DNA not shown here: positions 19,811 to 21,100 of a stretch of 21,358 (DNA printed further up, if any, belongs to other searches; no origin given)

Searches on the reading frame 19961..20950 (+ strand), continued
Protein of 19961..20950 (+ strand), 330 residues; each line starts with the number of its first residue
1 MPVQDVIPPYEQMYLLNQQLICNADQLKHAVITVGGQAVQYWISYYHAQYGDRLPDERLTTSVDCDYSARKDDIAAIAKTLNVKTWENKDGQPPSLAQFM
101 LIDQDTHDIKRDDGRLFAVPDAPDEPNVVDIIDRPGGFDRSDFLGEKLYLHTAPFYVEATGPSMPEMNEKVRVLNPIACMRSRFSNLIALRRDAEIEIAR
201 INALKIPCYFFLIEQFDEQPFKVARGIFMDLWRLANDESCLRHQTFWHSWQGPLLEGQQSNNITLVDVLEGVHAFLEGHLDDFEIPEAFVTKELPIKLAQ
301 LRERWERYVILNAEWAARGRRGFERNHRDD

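Call 45: search_dna_similar(query=window:19961-20950:+, collection=plasmids, mode=protein, max_rows=60, rows=spread)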
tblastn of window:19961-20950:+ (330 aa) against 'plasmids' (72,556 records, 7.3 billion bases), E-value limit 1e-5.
Records with a match: 1034; places in all: 1060; records where one place covers at least 80% of the query: 991.
Best place of each record, by identity: >=99% 18; 95-99% 968; 90-95% 18; 80-90% 13; 60-80% 4; <60% 13.
By first word of the organism name: Klebsiella 791; Escherichia 124; Enterobacter 57; Citrobacter 25; Serratia 12; Raoultella 8; Salmonella 4; Leclercia 2; Morganella 2; uncultured 2; and 5 more.
By predicted mobility (MOB-suite, as given by PLSDB): conjugative 772; non-mobilizable 147; mobilizable 115.
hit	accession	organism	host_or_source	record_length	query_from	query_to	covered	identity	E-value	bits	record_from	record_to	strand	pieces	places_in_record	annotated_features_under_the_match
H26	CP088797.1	Escherichia coli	Homo sapiens,blood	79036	1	330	100%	100.0%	0e+0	687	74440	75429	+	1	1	hypothetical protein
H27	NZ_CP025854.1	Escherichia coli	Homo sapiens,stool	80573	1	330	100%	98.5%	0e+0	682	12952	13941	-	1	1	hypothetical protein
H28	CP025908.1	Escherichia coli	Homo sapiens,stool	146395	1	330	100%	97.9%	0e+0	678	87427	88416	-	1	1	none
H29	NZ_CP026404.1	Escherichia coli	-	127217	1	330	100%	96.7%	0e+0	669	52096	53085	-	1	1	hypothetical protein (x2)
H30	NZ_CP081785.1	Escherichia coli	-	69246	1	330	100%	96.7%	0e+0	669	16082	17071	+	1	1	hypothetical protein (x2)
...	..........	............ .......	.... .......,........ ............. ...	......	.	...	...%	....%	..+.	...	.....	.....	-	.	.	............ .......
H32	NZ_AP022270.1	Raoultella ornithinolytica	-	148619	1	330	100%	96.7%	0e+0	669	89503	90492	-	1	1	hypothetical protein (x2)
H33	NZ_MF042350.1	Klebsiella pneumoniae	Homo sapiens,aspiration bronchial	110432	1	330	100%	96.7%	0e+0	669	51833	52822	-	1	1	hypothetical protein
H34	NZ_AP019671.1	Raoultella ornithinolytica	-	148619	1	330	100%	96.7%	0e+0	669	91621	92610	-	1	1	hypothetical protein (x2)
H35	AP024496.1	Enterobacter cloacae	Canis lupus familiaris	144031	1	330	100%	96.4%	0e+0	667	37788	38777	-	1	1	hypothetical protein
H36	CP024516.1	Klebsiella pneumoniae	Homo sapiens,rectal swab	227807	1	330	100%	95.8%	0e+0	665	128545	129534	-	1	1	hypothetical protein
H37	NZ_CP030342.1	Klebsiella pneumoniae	-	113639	1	330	100%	95.8%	0e+0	665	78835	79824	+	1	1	hypothetical protein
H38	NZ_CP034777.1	Klebsiella pneumoniae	Homo sapiens,rectal swab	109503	1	330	100%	95.8%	0e+0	665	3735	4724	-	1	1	hypothetical protein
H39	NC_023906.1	Klebsiella pneumoniae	-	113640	1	330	100%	95.8%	0e+0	665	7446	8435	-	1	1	hypothetical protein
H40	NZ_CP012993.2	Klebsiella pneumoniae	Homo sapiens,blood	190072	1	330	100%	95.8%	0e+0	665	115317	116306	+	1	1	hypothetical protein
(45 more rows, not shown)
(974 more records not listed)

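Call 46: find_homologous_proteins(query=A2, max_evalue=1)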
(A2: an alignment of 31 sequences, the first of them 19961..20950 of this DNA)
Query A2 (31 sequences) (330 aa, profile of the alignment): 104 proteins with E <= 1 among 8000 candidates.
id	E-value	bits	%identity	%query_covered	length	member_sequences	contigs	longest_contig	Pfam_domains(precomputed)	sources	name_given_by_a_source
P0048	4.0e-99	350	46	92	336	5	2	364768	-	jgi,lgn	jgi:hypothetical protein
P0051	1.5e-98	348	47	92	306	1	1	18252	-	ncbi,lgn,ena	-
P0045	1.7e-96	341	49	92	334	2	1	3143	-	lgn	-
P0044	5.1e-96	340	50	93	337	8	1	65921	-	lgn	-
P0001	9.4e-96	339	95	100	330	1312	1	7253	-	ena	-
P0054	2.2e-95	337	40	87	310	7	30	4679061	-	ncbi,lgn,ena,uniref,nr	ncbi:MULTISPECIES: hypothetical protein [Providencia]|uniref:hypothetical protein n=1 Tax=Providenci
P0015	8.6e-95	336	80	99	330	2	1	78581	-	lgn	-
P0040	1.0e-94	335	55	94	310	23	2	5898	-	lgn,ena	-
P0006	2.0e-94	334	84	100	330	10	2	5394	-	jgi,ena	-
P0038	2.2e-94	334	55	94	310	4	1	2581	-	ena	-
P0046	1.1e-93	332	49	92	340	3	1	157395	-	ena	-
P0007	2.2e-93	331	83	100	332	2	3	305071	-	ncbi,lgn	ncbi:TPA: hypothetical protein ACOVJJ_005467 [Klebsiella oxytoca]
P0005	2.2e-93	331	83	100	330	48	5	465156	-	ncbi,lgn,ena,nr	ncbi:hypothetical protein ACRRQX_000330 [Yersinia enterocolitica]|nr:hypothetical protein [Yersinia 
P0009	2.4e-93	331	82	100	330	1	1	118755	-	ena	-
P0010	2.6e-93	331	81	100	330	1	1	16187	-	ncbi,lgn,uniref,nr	ncbi:hypothetical protein [Erwinia sp.]|uniref:hypothetical protein n=1 Tax=Erwinia citreus TaxID=55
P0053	6.4e-88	313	42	91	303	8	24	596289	-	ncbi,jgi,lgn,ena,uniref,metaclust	ncbi:hypothetical protein AB6T85_14330 [Erwinia sp. ACCC 02193]|jgi:hypothetical protein|uniref:Nucl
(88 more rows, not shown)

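Call 54: profile_search(alignment_id=A1)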
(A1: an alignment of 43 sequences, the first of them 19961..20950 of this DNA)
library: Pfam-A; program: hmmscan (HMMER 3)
A. the first sequence (330 residues): domains with independent E <= 10: 1; with E <= 0.001: 0
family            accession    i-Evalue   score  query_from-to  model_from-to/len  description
DUF6699           PF20415.3        0.44    11.2     250-287        45-81/131  Family of unknown function (DUF6699)
B. every sequence of the alignment scanned on its own (43 sequences): families by number of members that match
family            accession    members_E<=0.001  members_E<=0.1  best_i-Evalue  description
DUF6699           PF20415.3                  0               1        2.8e-02  Family of unknown function (DUF6699)
Halogen_Hydrol    PF10112.14                 0               1        7.3e-02  5-bromo-4-chloroindolyl phosphate hydrolysis protein

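Call 55: fold_search(model_id=the predicted structure, library=afdb50)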
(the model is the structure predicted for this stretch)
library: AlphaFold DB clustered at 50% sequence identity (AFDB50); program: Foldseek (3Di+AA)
matches with E <= 10: 205; with E <= 0.001: 46
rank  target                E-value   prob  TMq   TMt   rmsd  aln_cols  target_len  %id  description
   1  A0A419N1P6            1.3e-35  1.00  0.90  0.95   2.1       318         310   53  Uncharacterized protein [Rahnella woolbedingensis]
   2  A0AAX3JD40            1.3e-30  1.00  0.87  0.86   2.3       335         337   43  Nucleotidyltransferase [Pantoea brenneri]
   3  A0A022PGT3            6.8e-28  1.00  0.85  0.94   1.8       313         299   41  Uncharacterized protein [Photorhabdus aegyptia]
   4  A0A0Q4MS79            2.1e-26  1.00  0.83  0.95   1.7       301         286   38  Uncharacterized protein
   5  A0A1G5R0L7            2.7e-26  1.00  0.87  0.93   2.1       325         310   35  Uncharacterized protein [Photorhabdus luminescens]
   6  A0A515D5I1            4.5e-23  1.00  0.84  0.90   2.9       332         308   32  Uncharacterized protein [Serratia liquefaciens]
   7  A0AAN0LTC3            4.5e-20  1.00  0.81  0.88   2.5       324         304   27  Uncharacterized protein [Vibrio cyclitrophicus ZF270]
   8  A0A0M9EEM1            8.6e-20  1.00  0.74  0.83   2.9       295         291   33  Uncharacterized protein (Fragment)
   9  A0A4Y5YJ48            1.3e-19  1.00  0.79  0.86   3.1       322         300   31  Nucleotidyltransferase family protein [Shewanella polaris]
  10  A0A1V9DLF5            9.1e-19  1.00  0.72  0.91   2.5       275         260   35  Uncharacterized protein [Pantoea latae]
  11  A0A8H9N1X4            6.1e-18  1.00  0.77  0.84   3.2       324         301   26  Uncharacterized protein [Vibrio vulnificus]
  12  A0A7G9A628            3.8e-17  1.00  0.39  0.92   1.0       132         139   92  Uncharacterized protein [Raoultella ornithinolytica]
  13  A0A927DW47            8.0e-17  1.00  0.39  0.93   1.7       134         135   98  Uncharacterized protein (Fragment) [Klebsiella pneumoniae]
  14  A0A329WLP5            1.9e-12  1.00  0.47  0.85   2.4       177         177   46  Uncharacterized protein
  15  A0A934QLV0            7.6e-12  1.00  0.66  0.75   4.3       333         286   20  Uncharacterized protein [Rhodovibrio salinarum]
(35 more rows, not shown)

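Call 67: search_dna_similar(query=window:19961-20950:+, collection=phages, mode=protein, max_rows=20)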
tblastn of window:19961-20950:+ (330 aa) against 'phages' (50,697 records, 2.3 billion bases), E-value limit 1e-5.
No match.

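Call 70: find_encoding_contigs(protein=P0101, flank=2500, max_places=2)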
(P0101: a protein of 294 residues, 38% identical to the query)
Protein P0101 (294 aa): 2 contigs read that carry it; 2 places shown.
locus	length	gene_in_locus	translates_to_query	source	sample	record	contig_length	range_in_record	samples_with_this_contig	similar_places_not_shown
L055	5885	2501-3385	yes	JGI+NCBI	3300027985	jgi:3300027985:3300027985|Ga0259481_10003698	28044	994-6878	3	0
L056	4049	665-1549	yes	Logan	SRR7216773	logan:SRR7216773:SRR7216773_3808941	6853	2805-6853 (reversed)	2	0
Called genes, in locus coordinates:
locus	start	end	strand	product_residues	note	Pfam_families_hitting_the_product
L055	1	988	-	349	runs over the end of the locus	-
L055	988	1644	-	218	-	PF01464:SLT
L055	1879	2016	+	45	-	-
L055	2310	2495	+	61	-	-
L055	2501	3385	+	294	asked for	-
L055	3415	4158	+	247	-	PF03411:Peptidase_M74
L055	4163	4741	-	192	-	PF03992:ABM (weak), PF27539:Y2318_C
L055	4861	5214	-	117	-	PF07238:PilZ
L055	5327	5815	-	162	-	-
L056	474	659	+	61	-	-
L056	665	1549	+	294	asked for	-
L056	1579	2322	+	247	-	PF03411:Peptidase_M74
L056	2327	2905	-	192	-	PF03992:ABM (weak), PF27539:Y2318_C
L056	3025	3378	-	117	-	PF07238:PilZ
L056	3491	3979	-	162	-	-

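Call 71: find_encoding_contigs(protein=P0103, flank=2500, max_places=2)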
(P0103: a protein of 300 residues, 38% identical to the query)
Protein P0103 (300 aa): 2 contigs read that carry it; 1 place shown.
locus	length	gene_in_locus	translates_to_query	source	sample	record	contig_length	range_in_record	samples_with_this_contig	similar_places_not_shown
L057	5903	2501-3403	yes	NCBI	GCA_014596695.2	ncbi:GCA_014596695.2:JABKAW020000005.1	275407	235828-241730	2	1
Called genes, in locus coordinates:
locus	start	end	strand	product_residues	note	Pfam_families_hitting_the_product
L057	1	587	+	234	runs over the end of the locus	-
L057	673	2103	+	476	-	PF00145:DNA_methylase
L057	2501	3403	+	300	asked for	-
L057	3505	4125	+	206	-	-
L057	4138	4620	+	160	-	-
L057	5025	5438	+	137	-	PF20432:Xre-like-HTH (weak)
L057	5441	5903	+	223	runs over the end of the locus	PF08808:RES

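Call 72: find_encoding_contigs(protein=P0110, flank=2500, max_places=2)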
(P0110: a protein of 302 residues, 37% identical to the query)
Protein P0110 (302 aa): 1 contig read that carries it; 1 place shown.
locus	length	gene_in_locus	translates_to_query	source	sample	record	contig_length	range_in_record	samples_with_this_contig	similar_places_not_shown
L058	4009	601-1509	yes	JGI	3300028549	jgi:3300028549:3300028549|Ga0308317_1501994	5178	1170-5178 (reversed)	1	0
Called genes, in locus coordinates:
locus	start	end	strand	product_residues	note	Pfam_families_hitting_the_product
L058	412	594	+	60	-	-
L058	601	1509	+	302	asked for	-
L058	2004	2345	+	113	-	PF13470:PIN_3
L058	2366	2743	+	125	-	-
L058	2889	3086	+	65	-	-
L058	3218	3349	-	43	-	-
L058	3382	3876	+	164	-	-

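Call 73: find_encoding_contigs(protein=P0114, flank=2500, max_places=2)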
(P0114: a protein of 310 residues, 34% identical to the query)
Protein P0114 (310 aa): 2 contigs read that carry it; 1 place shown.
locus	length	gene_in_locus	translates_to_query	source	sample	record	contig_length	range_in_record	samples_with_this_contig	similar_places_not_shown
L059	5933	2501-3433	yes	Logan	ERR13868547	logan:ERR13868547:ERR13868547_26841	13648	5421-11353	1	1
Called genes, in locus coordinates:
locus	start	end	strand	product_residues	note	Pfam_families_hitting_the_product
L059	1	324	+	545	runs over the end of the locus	-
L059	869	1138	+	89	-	-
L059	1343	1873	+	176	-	-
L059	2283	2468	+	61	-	-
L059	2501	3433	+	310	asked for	-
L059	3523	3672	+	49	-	-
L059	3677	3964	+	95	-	-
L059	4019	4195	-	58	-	-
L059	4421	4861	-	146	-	-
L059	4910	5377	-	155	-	-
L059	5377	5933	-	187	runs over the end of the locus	-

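Call 93: search_protein_families(proteins=[window:19961-20950:+], library=padloc, max_evalue=10)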
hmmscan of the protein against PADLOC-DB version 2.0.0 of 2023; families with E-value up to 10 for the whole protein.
window:19961-20950:+ (330 aa): 0 families

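Call 102: get_annotated_region(hit=H39, flank=4000)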
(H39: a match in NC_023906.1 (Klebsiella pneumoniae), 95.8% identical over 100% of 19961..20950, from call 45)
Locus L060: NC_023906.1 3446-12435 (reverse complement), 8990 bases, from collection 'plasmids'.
description: Klebsiella pneumoniae plasmid pGR-3913, complete sequence
organism: Klebsiella pneumoniae (NCBI taxid 573)
taxonomy: Bacteria; Pseudomonadota; Gammaproteobacteria; Enterobacterales; Enterobacteriaceae; Klebsiella; Klebsiella pneumoniae
host: -; source: -; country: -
typing (MOB-suite, as given by PLSDB): conjugative; replicon IncFIB,IncFII,rep_cluster_2183; relaxase MOBF,MOBF; mating-pair formation MPF_F
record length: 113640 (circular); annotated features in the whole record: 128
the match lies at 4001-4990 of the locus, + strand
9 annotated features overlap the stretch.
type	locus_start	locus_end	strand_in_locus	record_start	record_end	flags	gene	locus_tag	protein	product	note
CDS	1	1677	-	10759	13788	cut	tnpA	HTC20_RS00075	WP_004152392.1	Tn3-like element Tn4401 family transposase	GO:0006313 - DNA transposition [Evidence IEA]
CDS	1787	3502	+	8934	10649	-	tnpR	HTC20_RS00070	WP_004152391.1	Tn3-like element Tn4401 family resolvase TnpR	-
CDS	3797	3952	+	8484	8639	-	-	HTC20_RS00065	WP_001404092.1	hypothetical protein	-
CDS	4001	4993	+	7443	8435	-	-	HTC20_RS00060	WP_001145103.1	hypothetical protein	-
CDS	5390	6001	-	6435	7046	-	-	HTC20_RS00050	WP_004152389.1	DUF2913 family protein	-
CDS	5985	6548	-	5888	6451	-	-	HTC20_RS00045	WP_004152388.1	ProQ/FINO family protein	-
CDS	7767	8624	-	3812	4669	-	repA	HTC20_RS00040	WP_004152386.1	incFII family plasmid replication initiator RepA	GO:0006276 - plasmid maintenance [Evidence IEA]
CDS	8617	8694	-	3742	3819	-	tap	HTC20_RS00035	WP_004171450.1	RepA leader peptide Tap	GO:0006276 - plasmid maintenance [Evidence IEA]; GO:0031556 - transcriptional attenuation by ribosome [Evidence IEA]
CDS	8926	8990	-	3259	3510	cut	-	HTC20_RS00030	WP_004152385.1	replication regulatory protein RepA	-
